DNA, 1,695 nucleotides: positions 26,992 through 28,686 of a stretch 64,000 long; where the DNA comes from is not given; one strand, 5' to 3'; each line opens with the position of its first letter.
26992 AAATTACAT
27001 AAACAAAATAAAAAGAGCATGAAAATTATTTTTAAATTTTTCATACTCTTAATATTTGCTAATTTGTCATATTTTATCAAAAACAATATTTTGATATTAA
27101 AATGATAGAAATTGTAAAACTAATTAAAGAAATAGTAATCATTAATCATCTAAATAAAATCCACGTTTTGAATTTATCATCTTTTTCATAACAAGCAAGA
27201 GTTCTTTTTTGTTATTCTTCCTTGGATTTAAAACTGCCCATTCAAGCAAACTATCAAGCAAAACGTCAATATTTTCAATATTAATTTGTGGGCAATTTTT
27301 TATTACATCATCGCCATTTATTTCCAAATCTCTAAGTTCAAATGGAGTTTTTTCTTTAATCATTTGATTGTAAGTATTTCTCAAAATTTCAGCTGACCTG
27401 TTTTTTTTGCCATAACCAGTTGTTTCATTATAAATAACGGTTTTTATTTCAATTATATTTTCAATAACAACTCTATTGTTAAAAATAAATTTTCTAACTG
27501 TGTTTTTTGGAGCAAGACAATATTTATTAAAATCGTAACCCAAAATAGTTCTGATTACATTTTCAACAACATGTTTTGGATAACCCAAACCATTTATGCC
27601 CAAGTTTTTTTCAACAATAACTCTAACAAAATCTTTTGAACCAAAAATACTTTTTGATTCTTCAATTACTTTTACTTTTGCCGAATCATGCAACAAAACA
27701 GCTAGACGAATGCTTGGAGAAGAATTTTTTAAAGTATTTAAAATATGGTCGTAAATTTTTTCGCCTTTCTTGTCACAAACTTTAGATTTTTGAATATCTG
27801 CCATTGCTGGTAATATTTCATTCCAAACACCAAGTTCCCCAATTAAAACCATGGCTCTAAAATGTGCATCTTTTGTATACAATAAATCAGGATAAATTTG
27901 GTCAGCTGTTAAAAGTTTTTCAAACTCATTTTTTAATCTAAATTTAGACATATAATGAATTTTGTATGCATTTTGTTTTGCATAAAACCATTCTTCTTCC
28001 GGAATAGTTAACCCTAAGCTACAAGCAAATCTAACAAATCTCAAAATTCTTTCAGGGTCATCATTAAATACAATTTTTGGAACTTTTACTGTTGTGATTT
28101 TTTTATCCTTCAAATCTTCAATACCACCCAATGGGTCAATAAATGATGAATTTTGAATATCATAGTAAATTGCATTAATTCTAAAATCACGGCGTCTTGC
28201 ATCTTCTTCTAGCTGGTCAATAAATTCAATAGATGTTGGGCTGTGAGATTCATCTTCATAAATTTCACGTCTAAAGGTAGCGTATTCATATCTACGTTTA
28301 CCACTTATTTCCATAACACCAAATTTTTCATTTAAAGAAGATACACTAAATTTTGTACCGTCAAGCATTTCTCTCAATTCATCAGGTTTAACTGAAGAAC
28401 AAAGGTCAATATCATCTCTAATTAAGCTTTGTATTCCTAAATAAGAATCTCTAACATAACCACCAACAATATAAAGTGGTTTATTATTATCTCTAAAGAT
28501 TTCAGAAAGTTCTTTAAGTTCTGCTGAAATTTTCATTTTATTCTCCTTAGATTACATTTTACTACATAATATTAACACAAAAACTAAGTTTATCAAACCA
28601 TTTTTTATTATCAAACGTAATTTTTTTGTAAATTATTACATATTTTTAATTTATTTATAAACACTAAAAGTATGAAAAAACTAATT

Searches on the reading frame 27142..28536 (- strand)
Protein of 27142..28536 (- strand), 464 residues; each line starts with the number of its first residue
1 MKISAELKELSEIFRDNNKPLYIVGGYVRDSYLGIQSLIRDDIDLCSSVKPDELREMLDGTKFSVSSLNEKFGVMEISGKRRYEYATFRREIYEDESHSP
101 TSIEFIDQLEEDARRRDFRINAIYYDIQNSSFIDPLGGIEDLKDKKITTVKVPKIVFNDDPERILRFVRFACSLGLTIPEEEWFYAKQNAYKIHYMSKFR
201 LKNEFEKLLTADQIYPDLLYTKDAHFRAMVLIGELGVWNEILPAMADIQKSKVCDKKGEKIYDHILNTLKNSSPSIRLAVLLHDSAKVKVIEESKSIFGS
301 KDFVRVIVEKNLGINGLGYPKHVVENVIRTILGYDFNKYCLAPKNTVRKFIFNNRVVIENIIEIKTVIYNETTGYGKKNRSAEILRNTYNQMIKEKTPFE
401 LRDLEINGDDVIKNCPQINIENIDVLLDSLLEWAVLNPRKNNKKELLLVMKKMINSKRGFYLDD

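Call 12: search_protein_families(library=pfam, proteins=[window:27142-28536:-], max_evalue=0.00001)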
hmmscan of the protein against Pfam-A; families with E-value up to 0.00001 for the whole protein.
window:27142-28536:- (464 aa): 1 family
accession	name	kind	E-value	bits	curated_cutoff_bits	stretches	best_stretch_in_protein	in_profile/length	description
PF01743.26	PolyA_pol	-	3.9e-31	108.5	23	1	21-147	1-125/126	Poly A polymerase head domain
